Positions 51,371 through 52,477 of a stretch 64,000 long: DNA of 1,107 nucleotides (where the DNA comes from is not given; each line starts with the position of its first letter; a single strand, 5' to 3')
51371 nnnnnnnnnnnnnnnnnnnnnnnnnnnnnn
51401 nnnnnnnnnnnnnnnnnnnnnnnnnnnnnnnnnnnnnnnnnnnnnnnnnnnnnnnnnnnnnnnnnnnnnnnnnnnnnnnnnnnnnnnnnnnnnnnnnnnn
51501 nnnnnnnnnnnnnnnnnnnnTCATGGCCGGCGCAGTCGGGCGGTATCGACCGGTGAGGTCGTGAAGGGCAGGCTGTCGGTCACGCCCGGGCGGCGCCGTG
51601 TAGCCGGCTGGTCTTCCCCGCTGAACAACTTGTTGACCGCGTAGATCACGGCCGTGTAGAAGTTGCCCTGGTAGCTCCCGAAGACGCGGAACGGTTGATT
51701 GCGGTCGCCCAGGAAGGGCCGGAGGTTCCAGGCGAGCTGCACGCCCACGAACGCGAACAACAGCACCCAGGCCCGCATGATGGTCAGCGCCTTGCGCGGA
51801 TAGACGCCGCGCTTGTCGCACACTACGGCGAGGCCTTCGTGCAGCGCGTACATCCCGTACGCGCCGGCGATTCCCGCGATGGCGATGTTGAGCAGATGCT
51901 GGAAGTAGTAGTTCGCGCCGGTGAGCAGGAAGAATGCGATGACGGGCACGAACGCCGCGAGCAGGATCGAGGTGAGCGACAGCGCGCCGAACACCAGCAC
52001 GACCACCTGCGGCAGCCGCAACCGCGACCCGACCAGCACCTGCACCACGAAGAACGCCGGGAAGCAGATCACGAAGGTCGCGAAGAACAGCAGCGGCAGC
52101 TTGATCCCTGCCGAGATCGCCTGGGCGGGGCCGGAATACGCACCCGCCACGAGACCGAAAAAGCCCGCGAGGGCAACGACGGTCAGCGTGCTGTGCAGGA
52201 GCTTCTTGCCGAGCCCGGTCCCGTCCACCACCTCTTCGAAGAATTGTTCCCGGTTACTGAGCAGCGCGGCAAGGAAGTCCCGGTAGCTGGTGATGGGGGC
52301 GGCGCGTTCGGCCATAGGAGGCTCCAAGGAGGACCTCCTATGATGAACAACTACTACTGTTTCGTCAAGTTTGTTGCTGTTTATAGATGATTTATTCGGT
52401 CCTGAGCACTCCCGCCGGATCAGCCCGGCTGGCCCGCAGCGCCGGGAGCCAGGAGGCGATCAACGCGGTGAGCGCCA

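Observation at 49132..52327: Tightly overlapped triad of polytopic membrane protein, 74-aa HTH and secreted double-gluzincin-like protein: candidate uncharacterised module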

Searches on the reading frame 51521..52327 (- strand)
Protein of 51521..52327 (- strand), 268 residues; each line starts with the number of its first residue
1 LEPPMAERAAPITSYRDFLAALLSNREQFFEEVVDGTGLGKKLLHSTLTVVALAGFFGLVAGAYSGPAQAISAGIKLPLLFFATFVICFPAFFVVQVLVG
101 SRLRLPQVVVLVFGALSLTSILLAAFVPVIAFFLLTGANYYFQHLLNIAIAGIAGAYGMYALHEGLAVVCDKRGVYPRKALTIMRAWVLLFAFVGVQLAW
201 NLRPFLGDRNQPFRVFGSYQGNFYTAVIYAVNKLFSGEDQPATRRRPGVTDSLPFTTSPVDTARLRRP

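Call 4: search_protein_families(library=pfam, proteins=[window:51521-52327:-], max_evalue=1)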
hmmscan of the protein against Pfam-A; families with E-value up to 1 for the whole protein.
window:51521-52327:- (268 aa): 1 family
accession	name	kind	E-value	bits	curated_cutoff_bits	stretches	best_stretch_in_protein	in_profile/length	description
PF16083.10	Phage_holin_3_3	-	0.4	11.3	28.4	1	118-162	32-74/78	LydA holin phage, holin superfamily III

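Call 5: search_protein_families(library=ncbifam, proteins=[window:51521-52327:-], max_evalue=1)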
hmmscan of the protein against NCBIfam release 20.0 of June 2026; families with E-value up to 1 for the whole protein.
window:51521-52327:- (268 aa): 2 families
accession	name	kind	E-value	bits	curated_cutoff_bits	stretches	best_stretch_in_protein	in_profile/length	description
TIGR04050.1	MSMEG_0567_Cter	hypoth_equivalog_domain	0.015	14.7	312.2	1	147-192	198-242/296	MSMEG_0567/sll0787 family protein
TIGR02839.1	spore_V_AE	equivalog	0.028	14.7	131.1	1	37-80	62-105/114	stage V sporulation protein AE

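Call 6: search_protein_families(library=padloc, proteins=[window:51521-52327:-], max_evalue=1)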
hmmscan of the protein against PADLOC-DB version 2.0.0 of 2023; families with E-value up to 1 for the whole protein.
window:51521-52327:- (268 aa): 0 families

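Call 8: find_homologous_proteins(query=window:51521-52327:-)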
Query window:51521-52327:- (268 aa): 1234 proteins with E <= 0.001 among 8000 candidates; the best 120 are listed.
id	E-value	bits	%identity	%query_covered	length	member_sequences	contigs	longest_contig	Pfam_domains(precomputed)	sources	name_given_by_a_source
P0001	8.7e-155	532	93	99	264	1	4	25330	-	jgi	jgi:hypothetical protein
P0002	2.3e-154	531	93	99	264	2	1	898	-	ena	-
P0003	9.6e-154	529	92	99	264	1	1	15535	-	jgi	jgi:hypothetical protein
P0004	3.6e-153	527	92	99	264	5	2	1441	-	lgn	-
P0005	1.8e-152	524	91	99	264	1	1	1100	-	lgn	-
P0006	3.6e-151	520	91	99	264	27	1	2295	-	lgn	-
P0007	2.9e-150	517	90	99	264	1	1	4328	-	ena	-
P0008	4.8e-149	513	89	99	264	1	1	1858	-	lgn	-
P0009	2.9e-147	507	91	95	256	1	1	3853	-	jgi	jgi:hypothetical protein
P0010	3.1e-147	507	89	99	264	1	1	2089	-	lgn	-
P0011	3.4e-147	507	89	99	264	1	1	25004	-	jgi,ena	-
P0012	6.3e-147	506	90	99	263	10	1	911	-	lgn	-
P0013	1.8e-146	505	89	99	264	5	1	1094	-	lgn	-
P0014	3.2e-146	504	90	99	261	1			-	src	-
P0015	1.8e-145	501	90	99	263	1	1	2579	-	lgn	-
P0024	1.7e-134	465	83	98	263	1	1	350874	-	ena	-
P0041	3.5e-123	428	74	100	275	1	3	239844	-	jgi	jgi:hypothetical protein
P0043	7.7e-123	427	65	66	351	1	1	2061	-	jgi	-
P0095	1.4e-119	417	73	96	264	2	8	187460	-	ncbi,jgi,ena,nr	ncbi:MAG TPA: hypothetical protein VEM13_11815 [Gemmatimonadales bacterium]|nr:hypothetical protein 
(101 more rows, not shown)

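Call 11: find_encoding_contigs(protein=P0024, flank=6000, max_places=2)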
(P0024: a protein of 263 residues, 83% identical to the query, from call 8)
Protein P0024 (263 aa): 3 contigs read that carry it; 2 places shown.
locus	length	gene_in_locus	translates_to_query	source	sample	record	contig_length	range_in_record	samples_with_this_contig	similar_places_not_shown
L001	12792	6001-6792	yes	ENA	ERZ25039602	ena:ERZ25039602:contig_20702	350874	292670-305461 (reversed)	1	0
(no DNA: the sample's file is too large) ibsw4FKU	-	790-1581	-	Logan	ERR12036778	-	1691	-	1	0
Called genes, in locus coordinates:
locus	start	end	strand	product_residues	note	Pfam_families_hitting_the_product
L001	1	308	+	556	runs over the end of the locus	PF00069:Pkinase, PF01636:APH (faint), PF07714:PK_Tyr_Ser-Thr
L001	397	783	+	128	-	PF03965:Penicillinase_R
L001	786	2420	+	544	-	PF05569:Peptidase_M56, PF03130:HEAT_PBS (faint), PF13513:HEAT_EZ (faint), PF13646:HEAT_2 (weak), PF02985:HEAT (faint), PF13646:HEAT_2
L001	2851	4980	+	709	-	PF02985:HEAT (faint), PF13646:HEAT_2, PF13646:HEAT_2, PF13646:HEAT_2, PF03130:HEAT_PBS (weak), PF13646:HEAT_2, PF03130:HEAT_PBS (weak), PF13646:HEAT_2, +4 more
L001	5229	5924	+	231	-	PF02687:FtsX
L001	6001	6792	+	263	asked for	-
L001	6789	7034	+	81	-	PF12728:HTH_17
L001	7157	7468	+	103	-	PF05532:CsbD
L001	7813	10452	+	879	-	PF06103:DUF948 (faint), PF10046:BLOC1_2 (faint), PF13851:GAS (faint), PF24161:CCDC39 (faint), PF28019:HmpF (faint), PF28544:Helical_needle (faint), PF20663:COG4_N (weak)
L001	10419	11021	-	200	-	PF20108:DUF6498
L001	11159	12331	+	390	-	PF00246:Peptidase_M14 (weak)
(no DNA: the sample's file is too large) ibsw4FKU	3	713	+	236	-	?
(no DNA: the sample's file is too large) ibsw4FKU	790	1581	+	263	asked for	-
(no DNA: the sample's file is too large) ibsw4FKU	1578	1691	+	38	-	?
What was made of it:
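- L001 keeps the flanking synteny but lacks the peptidase (call 11).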

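Call 12: find_encoding_contigs(protein=P0041, flank=6000, max_places=2)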
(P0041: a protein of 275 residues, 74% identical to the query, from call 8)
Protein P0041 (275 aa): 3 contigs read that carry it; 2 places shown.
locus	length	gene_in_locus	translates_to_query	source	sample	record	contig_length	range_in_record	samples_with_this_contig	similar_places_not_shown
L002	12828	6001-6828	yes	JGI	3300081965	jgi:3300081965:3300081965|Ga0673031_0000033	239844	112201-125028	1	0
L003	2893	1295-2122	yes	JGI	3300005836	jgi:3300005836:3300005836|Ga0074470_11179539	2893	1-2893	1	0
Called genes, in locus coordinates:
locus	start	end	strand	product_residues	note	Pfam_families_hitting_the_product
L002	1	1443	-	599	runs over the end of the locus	PF00115:COX1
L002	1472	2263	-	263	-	PF00116:COX2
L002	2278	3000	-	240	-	PF13715:CarbopepD_reg_2 (faint), PF13620:CarboxypepD_reg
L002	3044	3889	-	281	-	PF00034:Cytochrom_C, PF13442:Cytochrome_CBB3, PF00034:Cytochrom_C, PF13442:Cytochrome_CBB3 (weak)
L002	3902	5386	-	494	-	-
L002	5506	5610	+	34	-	-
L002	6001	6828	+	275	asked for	-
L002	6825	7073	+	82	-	PF12728:HTH_17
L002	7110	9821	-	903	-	PF00690:Cation_ATPase_N, PF00122:E1-E2_ATPase, PF13246:Cation_ATPase, PF00702:Hydrolase, PF12710:HAD (faint), PF08282:Hydrolase_3 (faint), PF00689:Cation_ATPase_C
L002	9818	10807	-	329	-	PF01699:Na_Ca_ex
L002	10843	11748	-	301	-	PF00561:Abhydrolase_1, PF12146:Hydrolase_4, PF12697:Abhydrolase_6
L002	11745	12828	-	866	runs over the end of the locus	PF00069:Pkinase, PF07714:PK_Tyr_Ser-Thr, PF13414:TPR_11 (faint), PF13431:TPR_17 (faint)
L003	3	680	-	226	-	?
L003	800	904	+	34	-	-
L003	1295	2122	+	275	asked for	-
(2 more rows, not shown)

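Call 13: find_encoding_contigs(protein=P0095, flank=6000, max_places=3)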
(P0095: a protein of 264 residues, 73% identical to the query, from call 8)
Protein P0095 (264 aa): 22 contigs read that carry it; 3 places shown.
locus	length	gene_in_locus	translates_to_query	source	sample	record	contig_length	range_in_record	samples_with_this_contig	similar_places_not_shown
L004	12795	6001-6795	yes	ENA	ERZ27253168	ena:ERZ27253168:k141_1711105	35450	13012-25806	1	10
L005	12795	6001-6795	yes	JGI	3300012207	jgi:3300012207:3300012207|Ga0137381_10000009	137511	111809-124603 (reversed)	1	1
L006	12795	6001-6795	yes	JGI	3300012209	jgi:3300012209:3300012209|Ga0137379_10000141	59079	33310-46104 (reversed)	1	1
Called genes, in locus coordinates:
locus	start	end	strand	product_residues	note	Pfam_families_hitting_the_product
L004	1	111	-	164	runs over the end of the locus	-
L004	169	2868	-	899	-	PF00069:Pkinase, PF03109:ABC1 (faint), PF07714:PK_Tyr_Ser-Thr, PF14559:TPR_19 (faint)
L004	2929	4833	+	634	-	PF03704:BTAD, PF13191:AAA_16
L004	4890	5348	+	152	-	PF04307:YdjM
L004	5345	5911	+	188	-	PF09335:VTT_dom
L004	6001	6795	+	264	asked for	-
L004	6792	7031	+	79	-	PF12728:HTH_17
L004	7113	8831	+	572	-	PF04389:Peptidase_M28, PF01546:Peptidase_M20 (weak)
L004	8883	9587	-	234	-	PF03167:UDG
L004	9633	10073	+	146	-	-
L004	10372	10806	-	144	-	-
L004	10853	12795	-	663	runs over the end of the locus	PF16177:ACAS_N, PF00501:AMP-binding, PF13193:AMP-binding_C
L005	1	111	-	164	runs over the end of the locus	-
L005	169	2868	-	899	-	PF00069:Pkinase, PF03109:ABC1 (faint), PF07714:PK_Tyr_Ser-Thr, PF14559:TPR_19 (faint)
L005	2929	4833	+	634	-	PF03704:BTAD, PF13191:AAA_16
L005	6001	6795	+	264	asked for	-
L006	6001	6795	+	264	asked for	-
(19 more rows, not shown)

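Call 14: search_protein_representatives(protein=window:51521-52327:-)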
Query: 268 residues. Proteins with E-value up to 0.001 (for the whole library): 1821; up to 1e-10: 840; up to 1e-30: 75. The best 150 are listed.
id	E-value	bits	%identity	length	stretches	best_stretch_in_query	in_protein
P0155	7.0e-100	350.3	79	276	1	10-215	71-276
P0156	5.8e-92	324.4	63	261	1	14-242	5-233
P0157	2.3e-83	296.2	78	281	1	3-185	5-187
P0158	5.4e-82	291.7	56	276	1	13-247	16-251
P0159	3.4e-68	246.5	79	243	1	119-263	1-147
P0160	5.2e-66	239.3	63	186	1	77-250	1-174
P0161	1.4e-63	231.4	76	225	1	10-152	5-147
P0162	3.8e-60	220.1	78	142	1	49-186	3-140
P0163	6.3e-59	216.1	47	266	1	21-237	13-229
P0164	9.9e-59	215.5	62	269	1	94-246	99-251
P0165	6.0e-55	203.1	61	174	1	10-170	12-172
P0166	7.5e-54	199.5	64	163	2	150-261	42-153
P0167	8.2e-54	199.4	41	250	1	16-234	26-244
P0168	2.5e-53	197.8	40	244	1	18-235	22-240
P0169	6.0e-53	196.5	41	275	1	16-241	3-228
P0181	4.0e-39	151.2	32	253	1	22-235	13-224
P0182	2.4e-38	148.7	35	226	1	22-234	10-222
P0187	5.3e-37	144.3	39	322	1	18-237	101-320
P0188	9.8e-37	143.4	36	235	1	20-241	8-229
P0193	3.1e-35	138.5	39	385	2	19-167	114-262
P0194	3.9e-35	138.1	39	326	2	21-166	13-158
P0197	2.8e-34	135.3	38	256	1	26-235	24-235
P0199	5.7e-34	134.3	36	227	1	21-234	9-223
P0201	1.1e-33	133.4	39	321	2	20-165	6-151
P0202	1.4e-33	133.1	34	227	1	21-238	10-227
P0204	2.4e-33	132.3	38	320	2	20-180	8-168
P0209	7.2e-33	130.7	36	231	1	20-228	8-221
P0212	1.3e-32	129.9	38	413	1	18-237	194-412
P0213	2.6e-32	128.9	34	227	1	21-235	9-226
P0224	4.0e-31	125.0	36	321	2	22-167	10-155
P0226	4.2e-31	124.9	34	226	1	21-237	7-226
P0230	1.4e-30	123.2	35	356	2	21-170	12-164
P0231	1.5e-30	123.1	37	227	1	22-230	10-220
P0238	3.1e-30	122.1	35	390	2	21-168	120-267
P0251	4.9e-29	118.1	30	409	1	19-229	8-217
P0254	6.5e-29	117.7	31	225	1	19-234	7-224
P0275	2.1e-27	112.8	31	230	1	22-229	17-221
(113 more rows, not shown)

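Call 16: search_protein_families(library=pfam, alignment_id=A1, max_evalue=0.01)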
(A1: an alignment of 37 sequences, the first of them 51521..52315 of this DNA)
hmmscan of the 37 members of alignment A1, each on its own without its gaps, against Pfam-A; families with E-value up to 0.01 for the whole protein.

A. member 1, window:51521-52315:- (264 aa): 0 families

B. families by the number of members that match (of 37 scanned): 3 families
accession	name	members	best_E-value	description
PF04893.22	Yip1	3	0.0001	Yip1 domain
PF19529.4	DUF6057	1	0.0016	Family of unknown function (DUF6057)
PF17370.7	DUF5392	1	0.0036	Family of unknown function (DUF5392)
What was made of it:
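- On Yip1 domain family (PF04893): Three of 37 distant relatives hit weakly, best E 1e-4 (call 16).
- Closest known: Yip1-domain membrane proteins. Same: Three of 37 distant family members give weak PF04893 hits (best E 1e-4; call 16).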

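Call 19: find_related_loci(query=A2, collection=genome_contigs, flank=4000)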
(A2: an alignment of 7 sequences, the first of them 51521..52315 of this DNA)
Query A2 (264 aa) in genome_contigs; peptide patterns used: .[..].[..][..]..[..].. (x = any residue, [..] = any of these).
440 stretches matched a pattern; 426 encode a relative of the query (tblastn E <= 1e-3); the best 80 are kept; 80 distinct loci.
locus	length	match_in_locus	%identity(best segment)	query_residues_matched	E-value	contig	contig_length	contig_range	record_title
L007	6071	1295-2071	92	1-259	3e-156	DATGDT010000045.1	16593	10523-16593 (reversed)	MAG TPA_asm: Gemmatimonadales bacterium isolate SMAG_U9681 k141_467603, whole genome shotgun sequence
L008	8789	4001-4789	90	1-264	7e-154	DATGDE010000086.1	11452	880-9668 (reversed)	MAG TPA_asm: Gemmatimonadales bacterium isolate SMAG_U9666 k141_192748, whole genome shotgun sequence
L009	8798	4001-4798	77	2-264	9e-132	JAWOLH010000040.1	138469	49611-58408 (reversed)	MAG: Gemmatimonadales bacterium isolate bin_24 c_000029357634, whole genome shotgun sequence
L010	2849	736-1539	78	5-264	3e-137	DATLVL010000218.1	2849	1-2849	MAG TPA_asm: Gemmatimonadales bacterium isolate SMAG_U13191 k141_514303, whole genome shotgun sequence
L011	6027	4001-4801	78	2-264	5e-131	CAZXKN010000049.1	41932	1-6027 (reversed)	MAG TPA_asm: uncultured Gemmatimonadaceae bacterium isolate binchicken_co279_228 genome assembly, contig: k141_2657271,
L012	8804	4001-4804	74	4-264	6e-130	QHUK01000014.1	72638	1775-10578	MAG: Gemmatimonadetes bacterium isolate AG3 14_0919_02_20cm_scaffold_35_curated, whole genome shotgun sequence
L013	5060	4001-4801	77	2-264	5e-130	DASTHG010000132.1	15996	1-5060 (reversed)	MAG TPA_asm: Gemmatimonadales bacterium isolate SMAG_U452 k141_353853, whole genome shotgun sequence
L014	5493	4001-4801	77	2-264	2e-129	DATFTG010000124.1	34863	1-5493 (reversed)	MAG TPA_asm: Gemmatimonadales bacterium isolate SMAG_U9404 k141_1415361, whole genome shotgun sequence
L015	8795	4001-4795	76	6-264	1e-128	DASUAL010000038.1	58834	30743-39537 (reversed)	MAG TPA_asm: Gemmatimonadales bacterium isolate SMAG_U2494 k141_499986, whole genome shotgun sequence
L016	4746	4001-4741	79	2-250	3e-127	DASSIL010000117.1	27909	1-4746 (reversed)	MAG TPA_asm: Gemmatimonadales bacterium isolate SMAG_U1086 k141_679610, whole genome shotgun sequence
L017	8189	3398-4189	74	8-264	8e-127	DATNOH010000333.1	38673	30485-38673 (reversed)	MAG TPA_asm: Gemmatimonadales bacterium isolate SMAG_U11526 k141_1208341, whole genome shotgun sequence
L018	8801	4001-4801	76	2-264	2e-126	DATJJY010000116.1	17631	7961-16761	MAG TPA_asm: Gemmatimonadales bacterium isolate SMAG_U15578 k141_4825674, whole genome shotgun sequence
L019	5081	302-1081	84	1-262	4e-125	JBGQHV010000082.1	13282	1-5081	MAG: Gemmatimonadota bacterium isolate OBJ2_061818_070_64 k141_1212787_length_13282_cov_20.2837, whole genome shotgun se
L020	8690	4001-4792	73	8-264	7e-125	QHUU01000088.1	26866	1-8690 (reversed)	MAG: Gemmatimonadetes bacterium isolate AG20 14_0903_12_20cm_scaffold_409_curated, whole genome shotgun sequence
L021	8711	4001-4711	78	7-243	5e-124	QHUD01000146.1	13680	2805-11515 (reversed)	MAG: Gemmatimonadetes bacterium isolate AG36 14_0927_12_20cm_scaffold_10155_curated, whole genome shotgun sequence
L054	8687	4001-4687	67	8-236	1e-94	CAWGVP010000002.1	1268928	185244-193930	MAG: uncultured Gemmatimonadales bacterium isolate MFD09206.bin.1.208 genome assembly, contig: contig_2445, whole genome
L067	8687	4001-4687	65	14-242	7e-85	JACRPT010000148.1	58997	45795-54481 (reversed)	MAG: Candidatus Eisenbacteria bacterium isolate NC_groundwater_1994_Pr3_S-0.65um_72_3 SR2-18-Sp65_coassembly_scaffold_55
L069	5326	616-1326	62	11-242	9e-84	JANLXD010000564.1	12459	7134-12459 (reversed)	MAG: Candidatus Eisenbacteria bacterium isolate OTE_20_metabat_128 OTE_20_k141_3092677, whole genome shotgun sequence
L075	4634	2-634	68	26-236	4e-81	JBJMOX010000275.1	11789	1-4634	MAG: Gemmatimonadales bacterium isolate H1_18_all_fractions_conc_3_68_14 k255_4650360, whole genome shotgun sequence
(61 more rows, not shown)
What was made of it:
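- Record titles name Gemmatimonadales, Longimicrobiales, Eisenbacteria, Fermentibacteria, Acidobacteriota, Limnocylindrales and Planctomycetaceae MAGs (call 19).
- Tried and rejected: It was repeated with closer sequences (call 19).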

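Call 22: find_homologous_proteins(query=A1, max_evalue=0.00001)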
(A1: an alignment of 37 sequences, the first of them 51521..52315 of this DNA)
Query A1 (37 sequences) (264 aa, profile of the alignment): 898 proteins with E <= 0.00001 among 8000 candidates; the best 120 are listed.
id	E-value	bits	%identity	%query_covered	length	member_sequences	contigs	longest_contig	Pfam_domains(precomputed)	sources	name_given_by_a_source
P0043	1.6e-122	426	65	67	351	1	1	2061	-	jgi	-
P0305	1.4e-88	315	40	87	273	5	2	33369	-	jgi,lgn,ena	-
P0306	8.1e-88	312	61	88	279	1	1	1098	-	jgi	jgi:hypothetical protein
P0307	9.0e-88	312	38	92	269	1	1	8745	-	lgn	-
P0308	1.2e-87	312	57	97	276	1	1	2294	-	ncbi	-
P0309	1.4e-87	311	62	96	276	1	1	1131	-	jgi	jgi:hypothetical protein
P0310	1.4e-87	311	58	99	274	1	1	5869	-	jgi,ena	-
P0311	1.7e-87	311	65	95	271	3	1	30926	-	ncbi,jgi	jgi:hypothetical protein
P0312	1.7e-87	311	62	89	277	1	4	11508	-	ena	-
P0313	2.1e-87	311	58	95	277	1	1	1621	-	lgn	-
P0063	2.9e-87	310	73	99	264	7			-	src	-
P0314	3.2e-87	310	63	92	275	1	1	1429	-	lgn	-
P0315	4.2e-87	310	62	88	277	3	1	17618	-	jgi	-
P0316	5.4e-87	310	61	88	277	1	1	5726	-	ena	-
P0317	5.6e-87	309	60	87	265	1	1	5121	-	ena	-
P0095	9.6e-87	309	73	97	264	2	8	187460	-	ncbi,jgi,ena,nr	ncbi:MAG TPA: hypothetical protein VEM13_11815 [Gemmatimonadales bacterium]|nr:hypothetical protein 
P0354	4.3e-86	307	41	92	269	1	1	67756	-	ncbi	-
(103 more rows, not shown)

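Call 23: find_encoding_contigs(protein=P0354, flank=4000, max_places=2)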
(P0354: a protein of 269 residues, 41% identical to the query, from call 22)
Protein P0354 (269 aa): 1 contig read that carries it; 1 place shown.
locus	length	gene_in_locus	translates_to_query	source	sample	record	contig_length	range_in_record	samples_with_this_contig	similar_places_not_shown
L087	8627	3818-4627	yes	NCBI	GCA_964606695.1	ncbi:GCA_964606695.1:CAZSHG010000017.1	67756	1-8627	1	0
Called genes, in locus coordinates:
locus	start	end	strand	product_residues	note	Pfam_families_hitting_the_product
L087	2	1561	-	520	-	?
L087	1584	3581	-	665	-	PF01510:Amidase_2, PF25275:Golvesin_C, PF18962:Por_Secre_tail (faint)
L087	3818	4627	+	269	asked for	-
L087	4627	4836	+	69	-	PF12728:HTH_17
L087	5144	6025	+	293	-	PF00933:Glyco_hydro_3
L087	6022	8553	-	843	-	PF02743:dCache_1 (weak), PF00672:HAMP, PF00989:PAS (faint), PF13426:PAS_9, PF00512:HisKA, PF02518:HATPase_c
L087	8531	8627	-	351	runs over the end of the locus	PF09084:NMT1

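Call 24: find_encoding_contigs(protein=P0305, flank=4000, max_places=2)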
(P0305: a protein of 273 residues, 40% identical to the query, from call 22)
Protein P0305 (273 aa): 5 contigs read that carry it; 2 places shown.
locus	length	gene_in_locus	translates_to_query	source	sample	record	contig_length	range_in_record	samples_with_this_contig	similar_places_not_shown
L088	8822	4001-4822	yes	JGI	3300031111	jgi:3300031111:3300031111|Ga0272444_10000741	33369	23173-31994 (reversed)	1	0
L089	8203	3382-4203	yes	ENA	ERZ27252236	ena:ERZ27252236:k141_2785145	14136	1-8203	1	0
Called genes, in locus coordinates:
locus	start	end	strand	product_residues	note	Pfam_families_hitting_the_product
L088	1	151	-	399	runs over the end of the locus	PF18962:Por_Secre_tail (weak)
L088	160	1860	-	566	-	PF02275:CBAH, PF18962:Por_Secre_tail (faint)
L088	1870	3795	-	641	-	PF01510:Amidase_2, PF25275:Golvesin_C, PF18962:Por_Secre_tail (faint)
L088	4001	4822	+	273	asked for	-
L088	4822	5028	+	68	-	PF12728:HTH_17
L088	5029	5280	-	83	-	PF08984:DUF1858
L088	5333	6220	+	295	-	PF00933:Glyco_hydro_3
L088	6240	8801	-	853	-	PF02743:dCache_1, PF13188:PAS_8 (faint), PF00672:HAMP, PF00989:PAS (weak), PF13426:PAS_9, PF00512:HisKA, PF02518:HATPase_c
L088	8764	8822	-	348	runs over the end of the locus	PF09084:NMT1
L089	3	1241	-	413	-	?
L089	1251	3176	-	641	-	PF01510:Amidase_2, PF25275:Golvesin_C, PF18962:Por_Secre_tail (faint)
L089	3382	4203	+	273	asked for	-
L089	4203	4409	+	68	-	PF12728:HTH_17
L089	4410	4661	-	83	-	PF08984:DUF1858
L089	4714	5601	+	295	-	PF00933:Glyco_hydro_3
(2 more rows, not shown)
